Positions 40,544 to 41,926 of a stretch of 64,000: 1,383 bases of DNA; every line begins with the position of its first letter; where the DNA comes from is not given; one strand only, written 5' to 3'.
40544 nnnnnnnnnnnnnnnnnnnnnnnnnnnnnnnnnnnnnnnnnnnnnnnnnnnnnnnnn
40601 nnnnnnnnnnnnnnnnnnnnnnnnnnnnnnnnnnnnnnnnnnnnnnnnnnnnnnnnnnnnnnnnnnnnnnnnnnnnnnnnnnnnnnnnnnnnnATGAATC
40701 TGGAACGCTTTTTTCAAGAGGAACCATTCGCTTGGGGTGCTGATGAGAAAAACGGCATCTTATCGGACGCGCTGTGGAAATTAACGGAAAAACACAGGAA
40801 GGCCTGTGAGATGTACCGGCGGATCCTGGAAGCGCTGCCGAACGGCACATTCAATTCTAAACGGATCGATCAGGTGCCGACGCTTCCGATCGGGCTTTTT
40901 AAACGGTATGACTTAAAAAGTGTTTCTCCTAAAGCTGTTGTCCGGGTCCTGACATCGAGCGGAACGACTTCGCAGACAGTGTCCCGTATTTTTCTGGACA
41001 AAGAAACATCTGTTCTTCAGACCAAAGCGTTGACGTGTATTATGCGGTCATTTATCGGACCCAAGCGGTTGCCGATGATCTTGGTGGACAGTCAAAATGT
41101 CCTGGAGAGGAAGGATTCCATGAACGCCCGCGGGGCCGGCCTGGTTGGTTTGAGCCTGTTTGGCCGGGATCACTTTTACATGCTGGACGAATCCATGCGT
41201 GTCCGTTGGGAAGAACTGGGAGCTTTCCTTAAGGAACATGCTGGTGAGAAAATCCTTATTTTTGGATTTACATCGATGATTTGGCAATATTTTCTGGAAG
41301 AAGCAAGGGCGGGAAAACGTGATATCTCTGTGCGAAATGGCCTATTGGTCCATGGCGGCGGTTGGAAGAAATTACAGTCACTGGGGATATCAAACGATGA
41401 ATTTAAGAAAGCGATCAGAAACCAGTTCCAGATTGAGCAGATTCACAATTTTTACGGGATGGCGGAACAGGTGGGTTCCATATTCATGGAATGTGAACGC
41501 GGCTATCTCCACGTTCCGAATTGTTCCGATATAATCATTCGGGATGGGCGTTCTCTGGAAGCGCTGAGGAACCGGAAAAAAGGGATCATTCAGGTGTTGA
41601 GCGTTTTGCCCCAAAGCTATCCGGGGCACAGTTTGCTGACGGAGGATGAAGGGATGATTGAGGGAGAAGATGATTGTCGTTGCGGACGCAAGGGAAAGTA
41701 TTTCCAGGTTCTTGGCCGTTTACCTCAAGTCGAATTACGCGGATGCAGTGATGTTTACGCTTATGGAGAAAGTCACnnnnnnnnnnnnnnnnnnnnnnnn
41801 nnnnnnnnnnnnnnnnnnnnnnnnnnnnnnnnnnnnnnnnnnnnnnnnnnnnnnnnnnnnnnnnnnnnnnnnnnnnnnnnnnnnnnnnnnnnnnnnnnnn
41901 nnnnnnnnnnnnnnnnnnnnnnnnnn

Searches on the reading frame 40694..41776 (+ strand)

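Call 8: search_protein_families(library=ncbifam, proteins=[window:40694-41776:+], max_evalue=0.00001)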
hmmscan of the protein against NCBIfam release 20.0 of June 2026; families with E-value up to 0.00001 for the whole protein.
window:40694-41776:+ (361 aa): 1 family
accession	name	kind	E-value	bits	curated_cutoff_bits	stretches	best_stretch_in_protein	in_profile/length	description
NF052244.1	LCFA_lig_LuxE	equivalog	5.8e-17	61.7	550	2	217-352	224-359/367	long-chain-fatty-acid--protein ligase LuxE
